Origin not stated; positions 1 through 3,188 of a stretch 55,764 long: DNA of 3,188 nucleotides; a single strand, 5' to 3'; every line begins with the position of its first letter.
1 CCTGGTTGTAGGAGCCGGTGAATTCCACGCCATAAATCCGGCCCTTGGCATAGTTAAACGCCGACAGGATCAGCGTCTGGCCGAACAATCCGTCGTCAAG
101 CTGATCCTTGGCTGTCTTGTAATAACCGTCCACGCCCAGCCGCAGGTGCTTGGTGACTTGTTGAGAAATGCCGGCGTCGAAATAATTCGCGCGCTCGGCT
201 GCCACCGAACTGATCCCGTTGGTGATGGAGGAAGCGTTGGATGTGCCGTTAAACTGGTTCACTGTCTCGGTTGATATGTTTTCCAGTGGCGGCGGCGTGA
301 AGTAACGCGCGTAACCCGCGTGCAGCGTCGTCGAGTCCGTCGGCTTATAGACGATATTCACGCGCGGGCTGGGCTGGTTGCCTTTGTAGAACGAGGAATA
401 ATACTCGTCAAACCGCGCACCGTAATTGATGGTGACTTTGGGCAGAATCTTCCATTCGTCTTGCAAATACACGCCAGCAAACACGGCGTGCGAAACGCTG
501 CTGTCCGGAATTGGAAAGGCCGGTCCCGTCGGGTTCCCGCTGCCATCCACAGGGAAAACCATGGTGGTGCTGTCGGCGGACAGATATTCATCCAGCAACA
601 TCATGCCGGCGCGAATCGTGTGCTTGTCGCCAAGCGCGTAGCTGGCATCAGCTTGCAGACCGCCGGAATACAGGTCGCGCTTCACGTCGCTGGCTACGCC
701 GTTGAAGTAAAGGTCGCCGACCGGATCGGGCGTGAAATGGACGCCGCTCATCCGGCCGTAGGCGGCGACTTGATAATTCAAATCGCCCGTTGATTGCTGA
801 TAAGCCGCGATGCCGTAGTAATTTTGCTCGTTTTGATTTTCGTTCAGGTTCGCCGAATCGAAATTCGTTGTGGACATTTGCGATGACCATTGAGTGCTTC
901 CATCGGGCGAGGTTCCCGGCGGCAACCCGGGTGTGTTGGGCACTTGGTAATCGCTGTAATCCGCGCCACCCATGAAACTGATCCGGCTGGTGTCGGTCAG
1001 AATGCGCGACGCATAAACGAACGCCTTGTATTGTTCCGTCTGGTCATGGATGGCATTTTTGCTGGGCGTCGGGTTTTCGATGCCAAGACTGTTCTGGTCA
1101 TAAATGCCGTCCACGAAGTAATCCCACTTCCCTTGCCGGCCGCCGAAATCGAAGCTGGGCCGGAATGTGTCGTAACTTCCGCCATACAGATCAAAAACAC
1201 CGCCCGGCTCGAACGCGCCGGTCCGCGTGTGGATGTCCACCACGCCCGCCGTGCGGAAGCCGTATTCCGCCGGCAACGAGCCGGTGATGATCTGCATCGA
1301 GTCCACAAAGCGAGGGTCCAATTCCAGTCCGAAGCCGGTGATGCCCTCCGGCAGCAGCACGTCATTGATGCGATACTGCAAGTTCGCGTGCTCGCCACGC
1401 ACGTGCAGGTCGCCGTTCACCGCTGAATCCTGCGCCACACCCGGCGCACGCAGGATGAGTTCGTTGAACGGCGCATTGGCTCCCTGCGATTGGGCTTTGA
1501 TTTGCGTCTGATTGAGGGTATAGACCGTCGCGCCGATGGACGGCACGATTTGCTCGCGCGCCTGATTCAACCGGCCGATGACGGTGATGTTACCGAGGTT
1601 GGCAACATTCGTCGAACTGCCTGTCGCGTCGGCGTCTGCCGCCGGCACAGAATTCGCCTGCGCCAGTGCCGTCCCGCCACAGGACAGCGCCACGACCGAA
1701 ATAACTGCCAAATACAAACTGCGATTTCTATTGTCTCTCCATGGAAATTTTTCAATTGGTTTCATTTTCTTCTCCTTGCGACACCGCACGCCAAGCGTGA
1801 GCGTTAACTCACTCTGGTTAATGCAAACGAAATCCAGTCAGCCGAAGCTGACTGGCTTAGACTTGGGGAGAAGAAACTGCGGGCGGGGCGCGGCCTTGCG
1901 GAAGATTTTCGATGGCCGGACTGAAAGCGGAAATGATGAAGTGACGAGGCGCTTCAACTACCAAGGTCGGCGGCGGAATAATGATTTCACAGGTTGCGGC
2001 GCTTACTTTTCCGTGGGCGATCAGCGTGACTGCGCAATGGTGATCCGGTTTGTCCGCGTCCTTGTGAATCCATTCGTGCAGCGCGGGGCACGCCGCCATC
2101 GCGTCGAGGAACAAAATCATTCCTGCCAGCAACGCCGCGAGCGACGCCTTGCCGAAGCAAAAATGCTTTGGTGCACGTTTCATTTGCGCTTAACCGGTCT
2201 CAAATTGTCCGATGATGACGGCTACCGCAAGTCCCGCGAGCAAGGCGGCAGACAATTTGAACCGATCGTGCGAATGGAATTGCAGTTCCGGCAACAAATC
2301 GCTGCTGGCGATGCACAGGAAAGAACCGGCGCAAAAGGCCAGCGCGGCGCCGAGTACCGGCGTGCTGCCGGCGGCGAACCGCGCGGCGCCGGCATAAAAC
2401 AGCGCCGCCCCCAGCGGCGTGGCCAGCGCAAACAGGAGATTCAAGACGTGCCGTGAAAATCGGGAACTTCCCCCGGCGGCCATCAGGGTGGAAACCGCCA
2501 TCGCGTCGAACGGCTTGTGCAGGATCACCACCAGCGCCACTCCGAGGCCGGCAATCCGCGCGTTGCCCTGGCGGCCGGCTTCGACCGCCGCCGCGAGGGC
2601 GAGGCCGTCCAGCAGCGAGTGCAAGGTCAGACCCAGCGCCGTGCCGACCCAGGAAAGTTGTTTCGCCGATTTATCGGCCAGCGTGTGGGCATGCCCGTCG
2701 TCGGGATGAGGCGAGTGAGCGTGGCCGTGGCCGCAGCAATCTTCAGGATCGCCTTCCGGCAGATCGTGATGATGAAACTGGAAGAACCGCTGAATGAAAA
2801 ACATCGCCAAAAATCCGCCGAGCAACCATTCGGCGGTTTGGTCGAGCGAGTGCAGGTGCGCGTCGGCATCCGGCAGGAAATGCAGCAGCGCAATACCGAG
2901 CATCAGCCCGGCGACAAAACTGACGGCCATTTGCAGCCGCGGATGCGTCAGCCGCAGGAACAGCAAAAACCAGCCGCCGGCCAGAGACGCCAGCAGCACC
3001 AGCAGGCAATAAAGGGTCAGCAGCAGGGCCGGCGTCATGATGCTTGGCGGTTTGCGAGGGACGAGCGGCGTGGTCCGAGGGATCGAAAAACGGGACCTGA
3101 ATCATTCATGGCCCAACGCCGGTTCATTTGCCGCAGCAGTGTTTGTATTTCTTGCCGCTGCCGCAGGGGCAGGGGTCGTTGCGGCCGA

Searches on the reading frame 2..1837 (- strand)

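Call 13: search_protein_families(library=pfam, proteins=[window:2-1837:-], max_evalue=0.001)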
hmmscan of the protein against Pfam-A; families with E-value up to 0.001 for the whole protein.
window:2-1837:- (612 aa): 2 families
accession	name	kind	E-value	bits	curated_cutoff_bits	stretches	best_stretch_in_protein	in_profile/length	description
PF00593.30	TonB_dep_Rec_b-barrel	-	2.5e-27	97.3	27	1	283-610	10-334/436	TonB dependent receptor-like, beta-barrel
PF25183.1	OMP_b-brl_4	-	7.9e-09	34.9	30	1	454-487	368-400/838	Outer membrane beta barrel domain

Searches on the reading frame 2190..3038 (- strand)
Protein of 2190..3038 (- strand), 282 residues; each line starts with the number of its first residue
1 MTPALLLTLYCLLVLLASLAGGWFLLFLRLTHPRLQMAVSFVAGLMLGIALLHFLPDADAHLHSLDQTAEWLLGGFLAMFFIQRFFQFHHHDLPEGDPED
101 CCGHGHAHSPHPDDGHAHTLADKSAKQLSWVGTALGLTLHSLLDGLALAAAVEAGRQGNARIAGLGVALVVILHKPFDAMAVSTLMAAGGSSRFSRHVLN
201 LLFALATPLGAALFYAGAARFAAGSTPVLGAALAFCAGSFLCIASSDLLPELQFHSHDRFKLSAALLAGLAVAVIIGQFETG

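Call 13: search_protein_families(library=pfam, proteins=[window:2190-3038:-], max_evalue=0.001)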
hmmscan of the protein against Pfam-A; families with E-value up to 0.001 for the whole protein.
window:2190-3038:- (282 aa): 1 family
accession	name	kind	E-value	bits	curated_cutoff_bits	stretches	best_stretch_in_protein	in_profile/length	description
PF02535.28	Zip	-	1.4e-24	87.4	35.1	1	8-276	4-322/323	ZIP Zinc transporter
